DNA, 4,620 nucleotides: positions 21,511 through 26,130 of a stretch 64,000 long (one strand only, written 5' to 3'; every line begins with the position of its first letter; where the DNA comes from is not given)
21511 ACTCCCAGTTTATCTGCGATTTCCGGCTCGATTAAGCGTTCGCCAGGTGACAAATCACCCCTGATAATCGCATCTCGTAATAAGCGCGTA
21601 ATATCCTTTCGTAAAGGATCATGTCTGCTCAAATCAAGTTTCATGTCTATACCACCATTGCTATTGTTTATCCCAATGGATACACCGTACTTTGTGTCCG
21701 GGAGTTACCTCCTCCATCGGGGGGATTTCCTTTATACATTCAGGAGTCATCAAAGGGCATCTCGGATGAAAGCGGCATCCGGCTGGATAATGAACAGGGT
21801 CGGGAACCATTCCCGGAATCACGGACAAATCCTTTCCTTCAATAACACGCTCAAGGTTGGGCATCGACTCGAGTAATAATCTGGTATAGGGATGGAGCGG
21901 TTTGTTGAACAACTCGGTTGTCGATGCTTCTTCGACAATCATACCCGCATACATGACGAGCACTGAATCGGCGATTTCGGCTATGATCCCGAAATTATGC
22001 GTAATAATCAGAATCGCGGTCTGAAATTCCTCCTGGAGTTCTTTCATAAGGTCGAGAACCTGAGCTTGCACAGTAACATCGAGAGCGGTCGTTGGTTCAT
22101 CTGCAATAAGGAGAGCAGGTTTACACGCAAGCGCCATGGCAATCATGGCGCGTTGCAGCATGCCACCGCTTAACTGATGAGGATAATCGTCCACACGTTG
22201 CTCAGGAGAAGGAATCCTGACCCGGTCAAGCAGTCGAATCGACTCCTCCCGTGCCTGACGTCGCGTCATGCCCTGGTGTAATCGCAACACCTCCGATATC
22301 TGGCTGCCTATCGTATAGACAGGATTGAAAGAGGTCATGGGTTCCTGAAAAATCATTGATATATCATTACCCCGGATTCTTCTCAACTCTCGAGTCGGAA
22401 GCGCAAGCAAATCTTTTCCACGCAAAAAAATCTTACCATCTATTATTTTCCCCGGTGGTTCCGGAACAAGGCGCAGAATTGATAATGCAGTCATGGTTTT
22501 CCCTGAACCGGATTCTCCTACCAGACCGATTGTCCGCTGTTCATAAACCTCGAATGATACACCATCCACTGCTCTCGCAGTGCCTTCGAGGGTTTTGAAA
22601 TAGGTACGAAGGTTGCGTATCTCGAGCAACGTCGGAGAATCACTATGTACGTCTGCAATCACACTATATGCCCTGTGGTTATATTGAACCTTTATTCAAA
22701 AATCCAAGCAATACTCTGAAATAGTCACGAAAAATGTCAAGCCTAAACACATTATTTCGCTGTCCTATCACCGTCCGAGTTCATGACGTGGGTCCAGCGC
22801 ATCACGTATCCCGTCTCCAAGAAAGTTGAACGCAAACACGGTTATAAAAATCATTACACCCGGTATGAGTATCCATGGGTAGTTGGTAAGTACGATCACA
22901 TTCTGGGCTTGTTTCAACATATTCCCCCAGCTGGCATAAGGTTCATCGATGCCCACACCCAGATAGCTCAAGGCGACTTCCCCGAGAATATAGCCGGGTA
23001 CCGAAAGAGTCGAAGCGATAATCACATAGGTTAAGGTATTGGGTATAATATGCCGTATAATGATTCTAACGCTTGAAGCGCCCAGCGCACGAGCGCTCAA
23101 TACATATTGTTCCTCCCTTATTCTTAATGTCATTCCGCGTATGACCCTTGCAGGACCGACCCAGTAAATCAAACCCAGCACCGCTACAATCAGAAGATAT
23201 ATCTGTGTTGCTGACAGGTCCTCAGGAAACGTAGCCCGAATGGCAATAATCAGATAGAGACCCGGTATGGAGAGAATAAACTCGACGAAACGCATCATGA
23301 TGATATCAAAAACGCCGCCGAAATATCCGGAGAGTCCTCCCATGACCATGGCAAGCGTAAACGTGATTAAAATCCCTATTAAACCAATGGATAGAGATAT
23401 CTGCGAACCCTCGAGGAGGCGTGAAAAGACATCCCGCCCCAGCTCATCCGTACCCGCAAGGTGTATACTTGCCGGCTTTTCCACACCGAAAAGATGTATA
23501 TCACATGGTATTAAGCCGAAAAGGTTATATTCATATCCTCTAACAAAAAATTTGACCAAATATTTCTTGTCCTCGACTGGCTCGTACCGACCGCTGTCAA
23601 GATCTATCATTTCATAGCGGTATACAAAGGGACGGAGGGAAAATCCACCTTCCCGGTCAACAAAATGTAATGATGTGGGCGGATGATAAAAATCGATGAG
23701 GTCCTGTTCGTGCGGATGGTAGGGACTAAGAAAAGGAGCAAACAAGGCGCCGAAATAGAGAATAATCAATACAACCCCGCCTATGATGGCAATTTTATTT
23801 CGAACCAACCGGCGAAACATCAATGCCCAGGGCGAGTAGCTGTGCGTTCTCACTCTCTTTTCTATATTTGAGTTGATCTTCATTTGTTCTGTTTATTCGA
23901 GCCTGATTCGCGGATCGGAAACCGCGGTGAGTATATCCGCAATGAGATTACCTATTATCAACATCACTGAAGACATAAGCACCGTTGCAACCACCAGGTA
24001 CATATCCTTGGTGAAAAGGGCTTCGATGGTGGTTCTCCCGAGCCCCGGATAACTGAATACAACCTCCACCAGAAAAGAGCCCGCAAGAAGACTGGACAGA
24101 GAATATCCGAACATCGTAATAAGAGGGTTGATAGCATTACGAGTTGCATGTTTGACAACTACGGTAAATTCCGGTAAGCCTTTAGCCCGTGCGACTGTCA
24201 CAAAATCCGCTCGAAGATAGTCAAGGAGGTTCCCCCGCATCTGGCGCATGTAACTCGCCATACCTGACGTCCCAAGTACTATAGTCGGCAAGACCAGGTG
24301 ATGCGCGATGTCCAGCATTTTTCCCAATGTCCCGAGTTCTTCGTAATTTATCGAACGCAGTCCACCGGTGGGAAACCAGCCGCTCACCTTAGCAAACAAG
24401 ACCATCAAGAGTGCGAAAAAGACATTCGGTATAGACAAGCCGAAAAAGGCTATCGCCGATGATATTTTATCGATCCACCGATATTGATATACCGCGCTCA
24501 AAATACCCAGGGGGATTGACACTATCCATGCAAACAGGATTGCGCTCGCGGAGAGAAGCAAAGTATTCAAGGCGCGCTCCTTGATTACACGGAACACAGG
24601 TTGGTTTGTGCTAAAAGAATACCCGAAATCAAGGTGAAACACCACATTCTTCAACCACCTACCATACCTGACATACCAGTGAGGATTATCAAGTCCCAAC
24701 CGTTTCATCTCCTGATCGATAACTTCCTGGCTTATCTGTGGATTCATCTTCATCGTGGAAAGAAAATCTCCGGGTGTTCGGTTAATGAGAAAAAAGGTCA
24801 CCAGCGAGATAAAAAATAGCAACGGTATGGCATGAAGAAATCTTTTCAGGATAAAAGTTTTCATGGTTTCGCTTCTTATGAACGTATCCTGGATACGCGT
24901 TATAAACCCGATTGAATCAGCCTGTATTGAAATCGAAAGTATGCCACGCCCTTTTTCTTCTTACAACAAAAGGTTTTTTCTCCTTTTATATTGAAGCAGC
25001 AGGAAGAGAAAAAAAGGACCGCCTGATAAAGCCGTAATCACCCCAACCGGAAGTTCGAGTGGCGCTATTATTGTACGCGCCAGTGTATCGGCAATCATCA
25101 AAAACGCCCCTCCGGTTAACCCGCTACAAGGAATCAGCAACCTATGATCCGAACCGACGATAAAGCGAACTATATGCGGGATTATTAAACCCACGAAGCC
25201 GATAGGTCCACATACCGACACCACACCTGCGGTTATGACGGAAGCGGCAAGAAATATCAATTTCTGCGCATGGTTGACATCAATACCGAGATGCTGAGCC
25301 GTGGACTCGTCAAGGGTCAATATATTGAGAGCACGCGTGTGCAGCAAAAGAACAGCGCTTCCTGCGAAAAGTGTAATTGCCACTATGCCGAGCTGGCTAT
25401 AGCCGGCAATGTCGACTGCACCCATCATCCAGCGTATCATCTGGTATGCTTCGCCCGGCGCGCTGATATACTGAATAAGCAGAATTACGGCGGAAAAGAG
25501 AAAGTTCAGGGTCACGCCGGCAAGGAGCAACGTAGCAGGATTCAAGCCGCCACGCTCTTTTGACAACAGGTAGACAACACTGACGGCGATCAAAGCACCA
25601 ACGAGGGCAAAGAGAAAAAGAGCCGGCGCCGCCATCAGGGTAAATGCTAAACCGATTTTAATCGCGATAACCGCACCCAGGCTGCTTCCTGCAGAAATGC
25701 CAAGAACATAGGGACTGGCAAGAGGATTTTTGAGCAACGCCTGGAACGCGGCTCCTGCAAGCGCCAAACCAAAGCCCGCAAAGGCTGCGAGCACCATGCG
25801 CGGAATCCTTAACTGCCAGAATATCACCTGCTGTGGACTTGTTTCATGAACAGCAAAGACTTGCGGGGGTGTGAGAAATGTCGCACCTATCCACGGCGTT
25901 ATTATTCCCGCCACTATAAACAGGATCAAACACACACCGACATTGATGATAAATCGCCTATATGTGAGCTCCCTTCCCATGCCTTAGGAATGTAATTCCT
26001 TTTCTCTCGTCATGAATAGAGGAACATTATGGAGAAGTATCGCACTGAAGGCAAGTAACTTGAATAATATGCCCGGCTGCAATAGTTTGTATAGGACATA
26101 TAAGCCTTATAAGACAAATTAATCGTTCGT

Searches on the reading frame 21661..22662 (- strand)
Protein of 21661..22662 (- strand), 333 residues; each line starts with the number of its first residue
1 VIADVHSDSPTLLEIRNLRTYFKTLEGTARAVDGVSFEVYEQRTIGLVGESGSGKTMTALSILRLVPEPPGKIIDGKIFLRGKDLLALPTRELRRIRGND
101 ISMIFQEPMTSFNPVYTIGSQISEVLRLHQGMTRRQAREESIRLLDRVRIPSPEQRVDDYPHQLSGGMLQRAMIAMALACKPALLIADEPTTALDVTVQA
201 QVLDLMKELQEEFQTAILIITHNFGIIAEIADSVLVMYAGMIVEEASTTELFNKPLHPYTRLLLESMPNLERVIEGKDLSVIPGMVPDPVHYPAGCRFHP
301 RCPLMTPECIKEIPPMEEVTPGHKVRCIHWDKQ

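Call 17: search_protein_families(library=pfam, proteins=[window:21661-22662:-], max_evalue=0.001)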
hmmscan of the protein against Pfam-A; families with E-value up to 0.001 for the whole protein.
window:21661-22662:- (333 aa): 5 families
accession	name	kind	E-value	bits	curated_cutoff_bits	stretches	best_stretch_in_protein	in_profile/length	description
PF00005.33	ABC_tran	-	3.3e-26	93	25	1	33-192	2-137/137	ABC transporter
PF08352.17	oligo_HPY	-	2.4e-20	73.1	27.1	1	243-309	1-65/65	Oligopeptide/dipeptide transporter, C-terminal region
PF13304.12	AAA_21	-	5.8e-06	27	27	1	153-226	227-302/304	AAA domain, putative AbiEii toxin, Type IV TA system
PF02463.25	SMC_N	-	1.1e-05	25.4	40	1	43-234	25-208/220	RecF/RecN/SMC N terminal domain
PF13401.12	AAA_22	-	0.00098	19.9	27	0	42-217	5-118/130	AAA domain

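Call 72: search_protein_families(library=ncbifam, proteins=[window:21661-22662:-], max_evalue=0.001)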
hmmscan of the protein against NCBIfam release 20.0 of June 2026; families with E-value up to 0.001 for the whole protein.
window:21661-22662:- (333 aa): 182 families (the best 25 are shown)
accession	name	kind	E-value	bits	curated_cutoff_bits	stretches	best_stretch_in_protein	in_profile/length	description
NF007010.1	PRK09473.1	subfamily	1.1e-106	356.2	575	1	12-328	1-312/318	oligopeptide ABC transporter ATP-binding protein OppD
NF008246.0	PRK11022.1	equivalog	1.7e-103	346.1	541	1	11-328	2-315/326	dipeptide ABC transporter ATP-binding protein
NF011713.0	PRK15134.1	equivalog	1.8e-97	327.2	834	1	11-272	4-265/529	microcin C ABC transporter ATP-binding protein YejF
NF043079.1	MMSYN1_0167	equivalog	1.6e-96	324.3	740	2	90-327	297-532/561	oligopeptide ABC transporter ATP-binding protein OppD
NF007613.0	PRK10261.1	equivalog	8.2e-92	308.6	1077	1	8-279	8-283/623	glutathione ABC transporter ATP-binding protein GsiA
TIGR02770.1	nickel_nikD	equivalog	1.3e-78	263.6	318.7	1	32-265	2-227/230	nickel import ATP-binding protein NikD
NF011659.0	PRK15079.1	equivalog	3.6e-78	262.6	540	1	12-331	20-332/334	murein tripeptide/oligopeptide ABC transporter ATP binding protein OppF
NF047576.1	opine_ATP_CntF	equivalog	1e-76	257.7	385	1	12-271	2-257/264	staphylopine uptake ABC transporter ATP-binding protein CntF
NF008453.0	PRK11308.1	subfamily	1.1e-76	258.2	408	1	24-332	30-328/334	dipeptide ABC transporter ATP-binding protein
NF047578.1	opine_ATP_CntD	equivalog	2.3e-75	253.3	380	1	12-271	2-257/266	staphylopine uptake ABC transporter ATP-binding protein CntD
NF011674.0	PRK15093.1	equivalog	5.9e-69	232.7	627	1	12-319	3-314/330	putrescine export ABC transporter ATP-binding protein SapD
NF043071.1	DppF_dipep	equivalog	3.7e-63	213.9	660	1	15-331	16-328/331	dipeptide ABC transporter ATP-binding subunit DppF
NF043078.1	MMSYN1_0168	equivalog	9.6e-55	186.4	800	2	159-269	489-599/649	oligopeptide ABC transporter ATP-binding protein OppF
TIGR02769.1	nickel_nikE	equivalog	4.2e-50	170.7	332.55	1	25-267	20-253/265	nickel import ATP-binding protein NikE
NF007739.0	PRK10419.1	subfamily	4.3e-46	157.6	354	1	26-265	22-252/268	nickel ABC transporter ATP-binding protein NikE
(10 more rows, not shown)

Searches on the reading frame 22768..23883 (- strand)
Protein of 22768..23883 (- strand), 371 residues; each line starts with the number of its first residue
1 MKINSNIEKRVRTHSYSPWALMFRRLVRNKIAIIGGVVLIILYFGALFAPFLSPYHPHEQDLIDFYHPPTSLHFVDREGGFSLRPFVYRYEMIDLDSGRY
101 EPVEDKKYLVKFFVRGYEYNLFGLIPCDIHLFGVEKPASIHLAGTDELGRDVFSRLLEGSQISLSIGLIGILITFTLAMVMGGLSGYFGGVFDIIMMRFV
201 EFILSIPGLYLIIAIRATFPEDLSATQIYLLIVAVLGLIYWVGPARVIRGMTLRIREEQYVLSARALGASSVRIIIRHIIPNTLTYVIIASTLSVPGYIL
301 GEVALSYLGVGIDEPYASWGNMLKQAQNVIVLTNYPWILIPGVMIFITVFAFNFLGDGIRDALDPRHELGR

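Call 17: search_protein_families(library=pfam, proteins=[window:22768-23883:-], max_evalue=0.001)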
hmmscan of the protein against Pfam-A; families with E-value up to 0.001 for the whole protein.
window:22768-23883:- (371 aa): 2 families
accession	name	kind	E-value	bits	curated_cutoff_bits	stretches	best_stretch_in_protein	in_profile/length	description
PF00528.27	BPD_transp_1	-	3.2e-26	92.6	26.4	1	179-366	2-181/184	Binding-protein-dependent transport system inner membrane component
PF12911.12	OppC_N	-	3.5e-18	65.7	23.9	1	17-69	1-53/53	N-terminal TM domain of oligopeptide transport permease C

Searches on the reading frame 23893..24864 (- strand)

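Call 17: search_protein_families(library=pfam, proteins=[window:23893-24864:-], max_evalue=0.001)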
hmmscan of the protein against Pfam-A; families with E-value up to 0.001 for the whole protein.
window:23893-24864:- (323 aa): 2 families
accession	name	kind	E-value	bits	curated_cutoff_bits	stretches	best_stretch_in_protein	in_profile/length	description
PF00528.27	BPD_transp_1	-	2.4e-39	135.4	26.4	1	117-321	2-183/184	Binding-protein-dependent transport system inner membrane component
PF19300.4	BPD_transp_1_N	-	6.6e-11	42.8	23.8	1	1-104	1-113/114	Binding-prot-dependent transport system membrane comp, N-term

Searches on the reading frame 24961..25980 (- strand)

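Call 18: search_protein_families(library=pfam, proteins=[window:24961-25980:-], max_evalue=0.001)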
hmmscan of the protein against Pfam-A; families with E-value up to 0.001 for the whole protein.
window:24961-25980:- (339 aa): 1 family
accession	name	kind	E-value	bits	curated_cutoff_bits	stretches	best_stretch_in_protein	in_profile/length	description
PF01032.23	FecCD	-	8.5e-91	304.7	26.5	1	20-329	1-310/311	FecCD transport family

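Call 72: search_protein_families(library=ncbifam, proteins=[window:24961-25980:-], max_evalue=0.001)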
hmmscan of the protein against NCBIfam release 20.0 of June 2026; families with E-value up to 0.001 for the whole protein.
window:24961-25980:- (339 aa): 16 families
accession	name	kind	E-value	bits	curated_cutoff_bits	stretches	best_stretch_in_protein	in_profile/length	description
NF007081.0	PRK09535.1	equivalog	8.4e-78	262.2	461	1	39-330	76-360/366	vitamin B12 ABC transporter permease BtuC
TIGR03869.1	F420-0_ABCperm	hypoth_equivalog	1.8e-70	237.8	437.35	1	50-333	45-323/325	putative F420-0 ABC transporter permease subunit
NF003001.0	PRK03784.1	equivalog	5.1e-68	229.6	334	1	14-333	19-330/332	vitamin B12 ABC transporter permease BtuC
NF007867.0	PRK10577.1-3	subfamily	7.7e-64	216.2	849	1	5-334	381-708/710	Fe(3+)-hydroxamate ABC transporter permease FhuB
NF007866.0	PRK10577.1-2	equivalog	2.4e-61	207.9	554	1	25-332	362-664/666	Fe(3+)-hydroxamate ABC transporter permease FhuB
NF007299.0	PRK09777.1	equivalog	4.8e-56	190.3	406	1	21-331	13-317/318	Fe(3+) dicitrate ABC transporter permease subunit FecD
NF008407.0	PRK11228.1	equivalog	2e-54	184.7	396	1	43-328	43-326/330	iron-dicitrate ABC transporter permease FecC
NF007871.0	PRK10577.2-2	equivalog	3.3e-54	184.5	899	1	10-331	357-676/679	Fe(3+)-hydroxamate ABC transporter permease FhuB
NF007872.0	PRK10577.2-3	equivalog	1.6e-53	182.1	727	1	45-335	49-334/676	Fe(3+)-hydroxamate ABC transporter permease FhuB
NF007760.0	PRK10441.1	equivalog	2.7e-51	174.7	428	1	8-333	8-331/335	Fe(3+)-siderophore ABC transporter permease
NF007870.0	PRK10577.2-1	equivalog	6.6e-42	144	1355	1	6-330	353-672/678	Fe(3+)-hydroxamate ABC transporter permease FhuB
NF007873.0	PRK10577.2-4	equivalog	2.5e-40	138.8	1012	1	5-329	322-641/646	Fe(3+)-hydroxamate ABC transporter permease FhuB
NF007759.0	PRK10440.1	equivalog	3.8e-39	134.8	422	1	8-335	6-330/330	iron-enterobactin ABC transporter permease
NF007868.0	PRK10577.1-5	equivalog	2.5e-37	128.7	943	1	54-330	392-663/666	Fe(3+)-hydroxamate ABC transporter permease FhuB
NF007865.0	PRK10577.1-1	equivalog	3.9e-35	121.4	1107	1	56-330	388-657/660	Fe(3+)-hydroxamate ABC transporter permease FhuB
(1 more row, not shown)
